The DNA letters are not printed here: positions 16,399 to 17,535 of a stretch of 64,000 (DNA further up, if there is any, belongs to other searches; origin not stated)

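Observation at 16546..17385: carB reads through into a DapF-like domain whose first catalytic-cysteine motif is replaced (..SCGNG.. to ..FAANP..)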

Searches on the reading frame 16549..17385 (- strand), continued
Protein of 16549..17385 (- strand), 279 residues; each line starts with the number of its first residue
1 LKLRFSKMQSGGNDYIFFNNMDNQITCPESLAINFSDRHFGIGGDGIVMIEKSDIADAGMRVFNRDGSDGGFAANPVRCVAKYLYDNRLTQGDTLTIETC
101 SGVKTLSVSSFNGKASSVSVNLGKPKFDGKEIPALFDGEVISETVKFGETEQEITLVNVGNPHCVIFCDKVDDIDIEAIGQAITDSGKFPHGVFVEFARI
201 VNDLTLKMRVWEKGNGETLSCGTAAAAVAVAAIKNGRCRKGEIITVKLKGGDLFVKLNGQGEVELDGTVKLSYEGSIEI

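Call 7: find_homologous_proteins(query=window:16549-17385:-, max_evalue=1e-20)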
Query window:16549-17385:- (279 aa): 6735 proteins with E <= 1e-20 among 8000 candidates; the best 120 are listed.
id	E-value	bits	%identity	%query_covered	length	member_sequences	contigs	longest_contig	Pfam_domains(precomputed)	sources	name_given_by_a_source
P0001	5.5e-135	467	75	100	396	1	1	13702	PF02142.28,PF01678.25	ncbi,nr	ncbi:MAG: diaminopimelate epimerase, partial [Clostridia bacterium]|nr:diaminopimelate epimerase [Cl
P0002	1.8e-131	455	73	100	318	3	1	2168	PF01678.25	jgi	jgi:carbamoyl-phosphate synthase large subunit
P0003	3.2e-130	451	72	100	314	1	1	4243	PF01678.25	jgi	jgi:carbamoyl-phosphate synthase large subunit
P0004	5.6e-129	447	73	100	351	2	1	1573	PF01678.25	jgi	jgi:carbamoyl-phosphate synthase large subunit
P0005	6.5e-128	444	72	100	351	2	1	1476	PF01678.25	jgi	jgi:carbamoyl-phosphate synthase large subunit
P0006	2.0e-127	442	71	100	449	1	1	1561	PF02142.28,PF01678.25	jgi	jgi:carbamoyl-phosphate synthase large subunit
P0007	6.7e-121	421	70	97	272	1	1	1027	PF01678.25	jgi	jgi:carbamoyl-phosphate synthase large subunit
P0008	3.0e-120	419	68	100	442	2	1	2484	PF02142.28,PF01678.25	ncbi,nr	ncbi:MAG: diaminopimelate epimerase, partial [Clostridia bacterium]|nr:diaminopimelate epimerase [Cl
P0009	6.4e-119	414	68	100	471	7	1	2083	PF02142.28,PF01678.25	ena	-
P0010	5.6e-117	408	66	100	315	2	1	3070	PF01678.25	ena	-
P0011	1.5e-116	407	65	100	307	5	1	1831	PF01678.25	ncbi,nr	ncbi:MAG: diaminopimelate epimerase, partial [Clostridia bacterium]|nr:diaminopimelate epimerase [Cl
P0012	1.4e-115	403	65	100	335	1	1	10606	PF01678.25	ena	-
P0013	1.1e-112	394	66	100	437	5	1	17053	PF02142.28,PF01678.25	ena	-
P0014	1.6e-112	393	65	93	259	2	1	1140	PF01678.25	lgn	-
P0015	3.8e-112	392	62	100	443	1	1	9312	PF02142.28,PF01678.25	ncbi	-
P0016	4.6e-110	385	73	87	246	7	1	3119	PF01678.25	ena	-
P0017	1.1e-107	377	65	100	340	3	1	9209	PF01678.25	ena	-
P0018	3.8e-107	376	65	93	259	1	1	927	PF01678.25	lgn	-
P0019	3.9e-107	376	66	100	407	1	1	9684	PF02142.28,PF01678.25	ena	-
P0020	8.2e-107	375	73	82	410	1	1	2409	PF02142.28,PF01678.25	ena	-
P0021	1.9e-106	373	60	100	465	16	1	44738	PF02142.28,PF01678.25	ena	-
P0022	8.2e-106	371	60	99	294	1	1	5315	PF01678.25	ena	-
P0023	1.4e-105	370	60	99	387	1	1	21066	PF02142.28,PF01678.25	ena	-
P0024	1.6e-105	370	59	99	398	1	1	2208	PF02142.28,PF01678.25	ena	-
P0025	1.7e-105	370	63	100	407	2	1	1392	PF02142.28,PF01678.25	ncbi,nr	ncbi:MAG: diaminopimelate epimerase, partial [Clostridia bacterium]|nr:diaminopimelate epimerase [Cl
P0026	1.9e-105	370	60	97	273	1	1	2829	PF01678.25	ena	-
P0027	8.0e-105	368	63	100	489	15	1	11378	PF02142.28,PF01678.25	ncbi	-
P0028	1.3e-104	367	64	97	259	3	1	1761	PF01678.25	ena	-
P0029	2.4e-103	363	59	99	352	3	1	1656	PF01678.25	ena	-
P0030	4.5e-103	362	59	100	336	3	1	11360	PF01678.25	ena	-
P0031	3.1e-102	360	58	99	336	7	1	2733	PF01678.25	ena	-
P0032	3.6e-102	359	58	100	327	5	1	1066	PF01678.25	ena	-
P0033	5.1e-102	359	58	97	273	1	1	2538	PF01678.25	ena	-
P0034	6.5e-102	359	58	99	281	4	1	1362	PF01678.25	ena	-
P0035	6.6e-102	358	59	100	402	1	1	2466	PF02142.28,PF01678.25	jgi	jgi:carbamoyl-phosphate synthase large subunit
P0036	1.6e-99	351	58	97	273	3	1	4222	PF01678.25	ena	-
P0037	1.0e-98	348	57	99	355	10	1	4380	PF01678.25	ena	-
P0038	1.6e-98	347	62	97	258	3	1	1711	PF01678.25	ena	-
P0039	1.7e-98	347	56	100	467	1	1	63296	PF02142.28,PF01678.25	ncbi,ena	-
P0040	3.6e-98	346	57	99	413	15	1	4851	PF02142.28,PF01678.25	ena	-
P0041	4.3e-98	346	60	92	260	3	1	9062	PF01678.25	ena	-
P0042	8.0e-98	345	56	100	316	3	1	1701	PF01678.25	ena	-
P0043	3.6e-97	343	56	99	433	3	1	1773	PF02142.28,PF01678.25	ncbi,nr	ncbi:MAG: diaminopimelate epimerase, partial [Clostridia bacterium]|nr:diaminopimelate epimerase [Cl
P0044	4.0e-97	343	55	100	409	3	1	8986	PF02142.28,PF01678.25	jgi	jgi:carbamoyl-phosphate synthase large subunit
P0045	4.3e-96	339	63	96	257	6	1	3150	PF01678.25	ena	-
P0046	1.2e-95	338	54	100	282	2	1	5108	PF01678.25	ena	-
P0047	1.7e-95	337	55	100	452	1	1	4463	PF02142.28,PF01678.25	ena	-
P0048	3.7e-95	336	56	99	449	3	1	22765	PF02142.28,PF01678.25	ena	-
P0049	4.1e-95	336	56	99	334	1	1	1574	PF01678.25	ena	-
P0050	5.4e-95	336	56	99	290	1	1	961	PF01678.25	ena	-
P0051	8.6e-95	335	55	97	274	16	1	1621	PF01678.25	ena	-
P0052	1.1e-94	335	56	99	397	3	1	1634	PF02142.28,PF01678.25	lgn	-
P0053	1.4e-94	334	56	99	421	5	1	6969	PF02142.28,PF01678.25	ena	-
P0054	1.8e-94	334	56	99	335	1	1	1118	PF01678.25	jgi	jgi:carbamoyl-phosphate synthase large subunit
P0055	2.3e-94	334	56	97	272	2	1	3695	PF01678.25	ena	-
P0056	2.5e-94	334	54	100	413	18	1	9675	PF01678.25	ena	-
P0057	2.8e-94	333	56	99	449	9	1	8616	PF02142.28,PF01678.25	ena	-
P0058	7.0e-94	332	56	97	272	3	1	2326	PF01678.25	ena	-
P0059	7.3e-94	332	54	100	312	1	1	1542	PF01678.25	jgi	jgi:carbamoyl-phosphate synthase large subunit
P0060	1.4e-93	331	53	100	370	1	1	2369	PF01678.25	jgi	jgi:carbamoyl-phosphate synthase large subunit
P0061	2.3e-93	330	53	100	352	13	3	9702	PF01678.25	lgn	-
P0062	3.5e-93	330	54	100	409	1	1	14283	PF02142.28,PF01678.25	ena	-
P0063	1.0e-92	328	55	100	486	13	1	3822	PF02142.28,PF01678.25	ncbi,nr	ncbi:MAG: diaminopimelate epimerase, partial [Clostridia bacterium]|nr:diaminopimelate epimerase [Cl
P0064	1.1e-92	328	54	100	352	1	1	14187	PF01678.25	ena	-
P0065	5.1e-92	326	56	100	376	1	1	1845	PF01678.25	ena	-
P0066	6.7e-92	326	53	100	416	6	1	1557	PF02142.28,PF01678.25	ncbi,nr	ncbi:MAG: diaminopimelate epimerase, partial [Clostridia bacterium]|nr:diaminopimelate epimerase [Cl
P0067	8.6e-92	325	55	100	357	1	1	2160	PF01678.25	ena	-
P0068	1.2e-91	325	56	99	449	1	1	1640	PF02142.28,PF01678.25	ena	-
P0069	1.4e-90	321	55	99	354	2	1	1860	PF01678.25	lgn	-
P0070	1.7e-90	321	56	100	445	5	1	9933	PF02142.28,PF01678.25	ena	-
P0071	2.3e-90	321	54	100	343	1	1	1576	PF01678.25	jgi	jgi:carbamoyl-phosphate synthase large subunit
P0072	3.6e-90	320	55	97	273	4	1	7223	PF01678.25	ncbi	-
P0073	5.3e-90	319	53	97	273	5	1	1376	PF01678.25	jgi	jgi:carbamoyl-phosphate synthase large subunit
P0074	1.4e-89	318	56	100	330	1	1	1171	PF01678.25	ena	-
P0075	1.9e-89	318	53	100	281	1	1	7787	PF01678.25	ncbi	-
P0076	2.4e-89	317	52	100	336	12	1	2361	PF01678.25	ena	-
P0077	4.2e-89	316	54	99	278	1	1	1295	PF01678.25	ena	-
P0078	4.9e-89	316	52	99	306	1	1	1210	PF01678.25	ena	-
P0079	6.3e-89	316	67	79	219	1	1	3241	PF01678.25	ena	-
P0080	6.5e-89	316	52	100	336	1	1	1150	PF01678.25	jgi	jgi:carbamoyl-phosphate synthase large subunit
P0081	8.2e-89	316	53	99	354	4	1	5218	PF01678.25,PF05544.17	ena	-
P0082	9.0e-89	315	53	100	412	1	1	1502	PF02142.28,PF01678.25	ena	-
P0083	1.3e-88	315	53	99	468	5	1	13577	PF02142.28,PF01678.25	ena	-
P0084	1.5e-88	315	55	99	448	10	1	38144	PF02142.28,PF01678.25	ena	-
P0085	1.7e-88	314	55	99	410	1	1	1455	PF01678.25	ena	-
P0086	2.5e-88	314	54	99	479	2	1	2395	PF02142.28,PF01678.25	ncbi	ncbi:MAG: diaminopimelate epimerase, partial [Eubacterium sp.]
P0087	3.5e-88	313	51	100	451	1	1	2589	PF02142.28,PF01678.25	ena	-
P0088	5.7e-88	313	57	97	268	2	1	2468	PF01678.25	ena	-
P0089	5.8e-88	313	50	100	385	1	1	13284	PF01678.25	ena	-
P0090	7.0e-88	312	54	99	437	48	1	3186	PF02142.28,PF01678.25,PF05544.17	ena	-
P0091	8.0e-88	312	56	99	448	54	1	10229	PF02142.28,PF01678.25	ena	-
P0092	1.9e-87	311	53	99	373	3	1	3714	PF01678.25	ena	-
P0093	1.9e-87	311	53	99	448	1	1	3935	PF02142.28,PF01678.25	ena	-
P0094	1.9e-87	311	53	99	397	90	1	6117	PF02142.28,PF01678.25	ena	-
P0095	2.6e-87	311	51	100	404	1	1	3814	PF02142.28,PF01678.25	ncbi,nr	ncbi:MAG: diaminopimelate epimerase, partial [Clostridia bacterium]|nr:diaminopimelate epimerase [Cl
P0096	3.4e-87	310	51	100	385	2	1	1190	PF02142.28,PF01678.25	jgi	jgi:carbamoyl-phosphate synthase large subunit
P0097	5.1e-87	310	54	99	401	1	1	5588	PF02142.28,PF01678.25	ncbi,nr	ncbi:MAG: diaminopimelate epimerase, partial [Clostridia bacterium]|nr:diaminopimelate epimerase [Cl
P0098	8.5e-87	309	52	99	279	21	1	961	PF01678.25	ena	-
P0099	1.1e-86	308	51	99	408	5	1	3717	PF02142.28,PF01678.25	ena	-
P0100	2.4e-86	307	53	99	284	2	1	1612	PF01678.25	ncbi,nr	ncbi:MAG: diaminopimelate epimerase [Eubacterium sp.]|nr:diaminopimelate epimerase [Eubacterium sp.]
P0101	4.1e-86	307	51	100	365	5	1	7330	PF01678.25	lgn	-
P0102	6.6e-86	306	52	100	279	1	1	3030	PF01678.25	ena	-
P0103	1.1e-85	305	53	98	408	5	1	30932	PF02142.28,PF01678.25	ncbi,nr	ncbi:MAG: diaminopimelate epimerase, partial [Clostridia bacterium]|nr:diaminopimelate epimerase [Cl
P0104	1.3e-85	305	64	79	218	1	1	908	PF01678.25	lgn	-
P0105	1.3e-85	305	53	100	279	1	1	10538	PF01678.25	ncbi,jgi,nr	ncbi:MAG: carB [Oscillospiraceae bacterium]|jgi:carbamoyl-phosphate synthase large subunit|nr:carB [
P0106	1.4e-85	305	51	99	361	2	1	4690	PF01678.25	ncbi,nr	ncbi:MAG: diaminopimelate epimerase, partial [Clostridia bacterium]|nr:diaminopimelate epimerase [Cl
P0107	1.9e-85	304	50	99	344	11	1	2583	PF01678.25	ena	-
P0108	1.9e-85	304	52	100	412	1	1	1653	PF02142.28,PF01678.25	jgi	-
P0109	2.1e-85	304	54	97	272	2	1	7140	PF01678.25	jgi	jgi:carbamoyl-phosphate synthase large subunit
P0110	2.1e-85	304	52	100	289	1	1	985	PF01678.25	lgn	-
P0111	2.6e-85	304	51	100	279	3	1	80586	PF01678.25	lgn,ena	-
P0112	3.6e-85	304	49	100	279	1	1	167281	PF01678.25,PF05544.17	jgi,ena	-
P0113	3.9e-85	303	51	100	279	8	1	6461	PF01678.25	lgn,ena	-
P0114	4.3e-85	303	51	99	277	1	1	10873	PF01678.25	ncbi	-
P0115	4.6e-85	303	51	100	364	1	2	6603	PF01678.25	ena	-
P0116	6.7e-85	303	53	99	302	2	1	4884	PF01678.25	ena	-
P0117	7.4e-85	303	52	99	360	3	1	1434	PF01678.25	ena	-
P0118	1.8e-84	301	50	100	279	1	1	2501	PF01678.25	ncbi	-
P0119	3.5e-84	300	50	99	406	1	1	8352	PF02142.28,PF01678.25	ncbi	-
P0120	4.8e-84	300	50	99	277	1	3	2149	PF02567.22,PF01678.25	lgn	-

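Call 13: find_encoding_contigs(protein=P0039, flank=10000, max_places=3)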
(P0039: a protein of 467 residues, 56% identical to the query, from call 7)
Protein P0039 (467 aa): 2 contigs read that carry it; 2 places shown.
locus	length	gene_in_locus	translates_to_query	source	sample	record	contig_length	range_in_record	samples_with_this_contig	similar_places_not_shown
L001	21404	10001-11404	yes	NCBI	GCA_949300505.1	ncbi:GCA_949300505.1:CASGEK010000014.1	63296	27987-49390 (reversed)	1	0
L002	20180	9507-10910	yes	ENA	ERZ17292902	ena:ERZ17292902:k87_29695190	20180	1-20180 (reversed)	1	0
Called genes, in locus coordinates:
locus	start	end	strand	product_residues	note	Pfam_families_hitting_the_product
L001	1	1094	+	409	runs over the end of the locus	PF00764:Arginosuc_synth, PF20979:Arginosuc_syn_C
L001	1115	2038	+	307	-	PF01118:Semialdhyde_dh, PF22698:Semialdhyde_dhC_1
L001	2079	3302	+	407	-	PF01960:ArgJ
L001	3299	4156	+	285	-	PF00696:AA_kinase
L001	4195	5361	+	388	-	PF00202:Aminotran_3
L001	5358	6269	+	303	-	PF02729:OTCace_N, PF00185:OTCace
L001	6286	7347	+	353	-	PF00988:CPSase_sm_chain, PF00117:GATase, PF07722:Peptidase_C26 (faint)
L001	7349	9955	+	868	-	PF25596:CPSase_L_D1, PF02786:CPSase_L_D2, PF07478:Dala_Dala_lig_C, PF02787:CPSase_L_D3, PF25596:CPSase_L_D1, PF02655:ATP-grasp_3 (weak), PF02786:CPSase_L_D2, PF15632:ATPgrasp_Ter (weak), +3 more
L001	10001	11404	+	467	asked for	PF02142:MGS, PF01678:DAP_epimerase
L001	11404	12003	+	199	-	PF19601:DUF6106 (weak)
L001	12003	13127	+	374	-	PF00266:Aminotran_5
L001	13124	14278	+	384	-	PF22025:ThiI_fer, PF02926:THUMP, PF02568:ThiI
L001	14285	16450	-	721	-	PF00912:Transgly, PF00905:Transpeptidase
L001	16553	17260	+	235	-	PF02146:SIR2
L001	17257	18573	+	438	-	PF00919:UPF0004, PF04055:Radical_SAM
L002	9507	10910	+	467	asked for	PF02142:MGS, PF01678:DAP_epimerase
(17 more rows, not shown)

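Call 19: find_encoding_contigs(protein=P0112, flank=10000, max_places=2)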
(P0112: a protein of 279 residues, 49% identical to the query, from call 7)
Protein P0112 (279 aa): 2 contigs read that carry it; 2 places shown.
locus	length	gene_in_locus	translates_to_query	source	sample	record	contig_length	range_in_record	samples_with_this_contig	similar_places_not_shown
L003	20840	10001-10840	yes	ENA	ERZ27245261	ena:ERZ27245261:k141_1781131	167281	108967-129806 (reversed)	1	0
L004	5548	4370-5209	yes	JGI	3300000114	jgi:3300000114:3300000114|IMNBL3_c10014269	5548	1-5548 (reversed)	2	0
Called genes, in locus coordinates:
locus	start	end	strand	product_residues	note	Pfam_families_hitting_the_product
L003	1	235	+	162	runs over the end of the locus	PF07638:Sigma70_ECF (weak), PF04542:Sigma70_r2, PF08281:Sigma70_r4_2, PF04545:Sigma70_r4 (weak)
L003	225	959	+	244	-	-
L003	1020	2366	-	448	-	PF02812:ELFV_dehydrog_N, PF00208:ELFV_dehydrog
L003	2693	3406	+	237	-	PF01259:SAICAR_synt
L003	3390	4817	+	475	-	PF00206:Lyase_1, PF10397:ADSL_C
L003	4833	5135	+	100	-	PF02686:GatC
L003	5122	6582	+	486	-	PF01425:Amidase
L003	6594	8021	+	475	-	PF02934:GatB_N, PF02637:GatB_Yqey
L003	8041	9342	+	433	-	PF03951:Gln-synt_N, PF00120:Gln-synt_C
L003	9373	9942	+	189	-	PF00072:Response_reg (faint), PF03861:ANTAR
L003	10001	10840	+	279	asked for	PF01678:DAP_epimerase, PF05544:Pro_racemase (faint), PF01678:DAP_epimerase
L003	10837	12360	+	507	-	PF00117:GATase, PF07722:Peptidase_C26 (weak), PF02540:NAD_synthase, PF00958:GMP_synt_C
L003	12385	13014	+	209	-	PF00117:GATase, PF07685:GATase_3 (weak), PF01174:SNO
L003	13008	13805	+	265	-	PF00977:His_biosynth, PF01207:Dus (faint)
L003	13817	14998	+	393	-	PF00155:Aminotran_1_2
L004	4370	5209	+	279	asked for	PF01678:DAP_epimerase, PF05544:Pro_racemase (faint), PF01678:DAP_epimerase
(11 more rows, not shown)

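Call 38: find_encoding_contigs(protein=P0075, flank=5000, max_places=2)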
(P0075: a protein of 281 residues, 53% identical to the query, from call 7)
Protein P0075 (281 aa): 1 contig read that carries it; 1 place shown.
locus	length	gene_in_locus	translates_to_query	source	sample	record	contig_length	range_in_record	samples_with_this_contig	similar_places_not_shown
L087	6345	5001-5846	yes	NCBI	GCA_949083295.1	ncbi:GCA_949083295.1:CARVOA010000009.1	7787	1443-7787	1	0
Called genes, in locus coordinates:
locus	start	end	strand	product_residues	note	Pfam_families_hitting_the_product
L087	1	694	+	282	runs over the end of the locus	PF02729:OTCace_N, PF00185:OTCace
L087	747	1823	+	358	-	PF00988:CPSase_sm_chain, PF07722:Peptidase_C26 (faint), PF00117:GATase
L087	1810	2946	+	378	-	-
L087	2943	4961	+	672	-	PF02787:CPSase_L_D3, PF25596:CPSase_L_D1, PF02655:ATP-grasp_3, PF02786:CPSase_L_D2, PF15632:ATPgrasp_Ter (weak), PF02142:MGS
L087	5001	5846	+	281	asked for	PF01678:DAP_epimerase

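Call 39: find_encoding_contigs(protein=P0046, flank=5000, max_places=2)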
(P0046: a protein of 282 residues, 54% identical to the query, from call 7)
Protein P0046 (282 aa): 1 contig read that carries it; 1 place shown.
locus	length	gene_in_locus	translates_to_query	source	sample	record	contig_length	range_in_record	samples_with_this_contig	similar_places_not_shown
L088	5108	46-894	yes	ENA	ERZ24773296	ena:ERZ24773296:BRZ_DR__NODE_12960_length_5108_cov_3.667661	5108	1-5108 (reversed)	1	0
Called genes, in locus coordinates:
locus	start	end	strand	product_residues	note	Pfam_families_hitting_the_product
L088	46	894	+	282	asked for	PF01678:DAP_epimerase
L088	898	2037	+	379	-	PF00266:Aminotran_5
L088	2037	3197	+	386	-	PF22025:ThiI_fer, PF02926:THUMP, PF02568:ThiI, PF06508:QueC (faint)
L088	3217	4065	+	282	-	-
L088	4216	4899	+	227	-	PF00149:Metallophos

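Call 40: find_encoding_contigs(protein=P0021, flank=5000, max_places=2)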
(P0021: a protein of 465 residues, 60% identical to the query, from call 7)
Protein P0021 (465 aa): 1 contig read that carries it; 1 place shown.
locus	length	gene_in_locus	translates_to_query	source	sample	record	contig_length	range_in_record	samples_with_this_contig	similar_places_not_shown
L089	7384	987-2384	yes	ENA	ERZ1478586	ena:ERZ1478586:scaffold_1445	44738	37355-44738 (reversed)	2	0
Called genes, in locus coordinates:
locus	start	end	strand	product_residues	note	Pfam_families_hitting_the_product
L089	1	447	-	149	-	?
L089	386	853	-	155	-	-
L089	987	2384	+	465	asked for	PF02142:MGS, PF01678:DAP_epimerase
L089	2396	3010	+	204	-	PF19601:DUF6106 (faint)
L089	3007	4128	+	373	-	PF00266:Aminotran_5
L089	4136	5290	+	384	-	PF22025:ThiI_fer, PF02926:THUMP, PF02568:ThiI, PF06508:QueC (weak)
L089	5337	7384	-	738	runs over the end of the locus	PF00912:Transgly, PF00905:Transpeptidase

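Call 53: find_encoding_contigs(protein=P0102, flank=3000, max_places=2)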
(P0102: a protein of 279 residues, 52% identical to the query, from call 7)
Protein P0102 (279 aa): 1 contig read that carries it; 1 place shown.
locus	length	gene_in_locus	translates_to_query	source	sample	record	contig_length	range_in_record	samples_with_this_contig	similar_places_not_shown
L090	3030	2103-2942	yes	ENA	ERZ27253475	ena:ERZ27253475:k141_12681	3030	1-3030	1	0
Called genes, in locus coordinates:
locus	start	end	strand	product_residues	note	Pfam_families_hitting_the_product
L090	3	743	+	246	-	?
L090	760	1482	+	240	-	PF01493:GXGXG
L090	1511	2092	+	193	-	PF00072:Response_reg (weak), PF03861:ANTAR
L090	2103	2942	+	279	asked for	PF01678:DAP_epimerase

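Call 54: find_encoding_contigs(protein=P0100, flank=3000, max_places=2)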
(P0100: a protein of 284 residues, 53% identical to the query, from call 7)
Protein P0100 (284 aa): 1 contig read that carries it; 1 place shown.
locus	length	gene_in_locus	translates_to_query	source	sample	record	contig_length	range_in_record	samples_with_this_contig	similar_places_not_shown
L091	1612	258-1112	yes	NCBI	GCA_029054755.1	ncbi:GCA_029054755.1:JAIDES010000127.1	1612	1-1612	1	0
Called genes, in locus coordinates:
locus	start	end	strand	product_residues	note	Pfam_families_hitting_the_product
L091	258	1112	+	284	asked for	PF01678:DAP_epimerase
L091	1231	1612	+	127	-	PF02811:PHP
